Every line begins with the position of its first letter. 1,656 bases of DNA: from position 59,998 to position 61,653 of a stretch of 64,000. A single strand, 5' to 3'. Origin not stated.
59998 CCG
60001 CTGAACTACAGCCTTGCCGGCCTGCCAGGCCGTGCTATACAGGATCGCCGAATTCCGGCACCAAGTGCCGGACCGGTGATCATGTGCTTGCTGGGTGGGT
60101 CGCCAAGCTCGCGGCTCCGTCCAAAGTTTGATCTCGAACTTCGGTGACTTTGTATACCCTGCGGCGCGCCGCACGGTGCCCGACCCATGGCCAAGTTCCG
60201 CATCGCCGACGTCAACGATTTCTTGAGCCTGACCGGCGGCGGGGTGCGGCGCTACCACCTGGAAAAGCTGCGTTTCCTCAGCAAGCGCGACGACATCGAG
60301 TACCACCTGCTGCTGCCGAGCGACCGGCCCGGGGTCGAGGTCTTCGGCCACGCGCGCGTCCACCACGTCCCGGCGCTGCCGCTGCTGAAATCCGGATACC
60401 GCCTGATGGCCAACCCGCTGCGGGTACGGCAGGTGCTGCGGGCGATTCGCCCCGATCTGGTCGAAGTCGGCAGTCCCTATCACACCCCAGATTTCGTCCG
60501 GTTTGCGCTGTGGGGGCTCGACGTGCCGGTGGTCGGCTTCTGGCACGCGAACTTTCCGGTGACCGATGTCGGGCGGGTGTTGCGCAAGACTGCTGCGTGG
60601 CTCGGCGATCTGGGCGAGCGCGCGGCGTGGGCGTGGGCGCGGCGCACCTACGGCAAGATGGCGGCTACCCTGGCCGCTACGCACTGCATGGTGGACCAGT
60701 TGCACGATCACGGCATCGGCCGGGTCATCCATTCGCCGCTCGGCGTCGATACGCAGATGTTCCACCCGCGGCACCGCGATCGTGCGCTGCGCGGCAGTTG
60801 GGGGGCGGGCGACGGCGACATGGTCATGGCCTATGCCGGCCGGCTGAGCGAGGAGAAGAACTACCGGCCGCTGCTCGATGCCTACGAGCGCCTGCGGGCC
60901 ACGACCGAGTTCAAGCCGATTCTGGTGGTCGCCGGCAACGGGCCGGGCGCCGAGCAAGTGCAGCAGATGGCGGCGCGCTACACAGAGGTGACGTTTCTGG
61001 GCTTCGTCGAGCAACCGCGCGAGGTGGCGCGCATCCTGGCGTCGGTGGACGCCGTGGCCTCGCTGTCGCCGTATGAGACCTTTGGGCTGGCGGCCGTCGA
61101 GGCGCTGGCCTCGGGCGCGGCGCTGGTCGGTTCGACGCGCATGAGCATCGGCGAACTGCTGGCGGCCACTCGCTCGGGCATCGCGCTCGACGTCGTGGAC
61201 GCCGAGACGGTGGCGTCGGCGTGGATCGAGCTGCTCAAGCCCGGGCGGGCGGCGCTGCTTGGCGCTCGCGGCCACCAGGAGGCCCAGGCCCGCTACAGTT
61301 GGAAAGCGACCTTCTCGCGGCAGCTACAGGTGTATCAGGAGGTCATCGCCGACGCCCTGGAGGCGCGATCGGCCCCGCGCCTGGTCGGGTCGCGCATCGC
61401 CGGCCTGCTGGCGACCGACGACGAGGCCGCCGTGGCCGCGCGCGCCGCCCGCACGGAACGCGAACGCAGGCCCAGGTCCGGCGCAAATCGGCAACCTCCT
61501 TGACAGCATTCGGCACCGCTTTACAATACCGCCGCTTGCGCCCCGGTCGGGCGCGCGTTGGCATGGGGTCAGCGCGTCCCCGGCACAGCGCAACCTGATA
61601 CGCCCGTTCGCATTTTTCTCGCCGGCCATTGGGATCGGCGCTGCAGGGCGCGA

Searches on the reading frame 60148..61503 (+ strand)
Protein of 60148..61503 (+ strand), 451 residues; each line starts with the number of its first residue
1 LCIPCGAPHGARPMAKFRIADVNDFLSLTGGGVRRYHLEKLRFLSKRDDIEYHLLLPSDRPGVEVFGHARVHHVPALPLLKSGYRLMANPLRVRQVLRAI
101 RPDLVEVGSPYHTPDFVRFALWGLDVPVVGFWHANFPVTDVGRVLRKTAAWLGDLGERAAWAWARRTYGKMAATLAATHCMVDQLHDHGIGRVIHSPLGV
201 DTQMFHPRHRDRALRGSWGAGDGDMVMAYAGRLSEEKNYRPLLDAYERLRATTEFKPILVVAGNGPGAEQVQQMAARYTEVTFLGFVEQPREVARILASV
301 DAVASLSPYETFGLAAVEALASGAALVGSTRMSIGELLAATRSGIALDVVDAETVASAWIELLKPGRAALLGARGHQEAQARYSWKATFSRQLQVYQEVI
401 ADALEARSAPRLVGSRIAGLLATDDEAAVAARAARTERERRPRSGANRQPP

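Call 67: search_protein_families(library=pfam, proteins=[window:60148-61503:+], max_evalue=0.001)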
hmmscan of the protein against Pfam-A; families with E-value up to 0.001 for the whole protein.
window:60148-61503:+ (451 aa): 5 families
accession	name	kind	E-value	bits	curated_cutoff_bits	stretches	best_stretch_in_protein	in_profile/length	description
PF00534.26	Glycos_transf_1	-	1.2e-21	77.5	26.4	1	215-364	6-157/172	Glycosyl transferases group 1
PF13692.12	Glyco_trans_1_4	-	3.3e-19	70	27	1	226-364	3-141/142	Glycosyl transferases group 1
PF13439.12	Glyco_transf_4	-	4.8e-15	56.4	28.5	1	31-203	2-169/170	Glycosyltransferase Family 4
PF13579.12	Glyco_trans_4_4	-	1.1e-13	52.3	29.7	1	31-192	1-149/158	Glycosyl transferase 4-like domain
PF20706.3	GT4-conflict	-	1.8e-07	30.9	26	1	227-345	200-327/385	Family 4 Glycosyltransferase in conflict systems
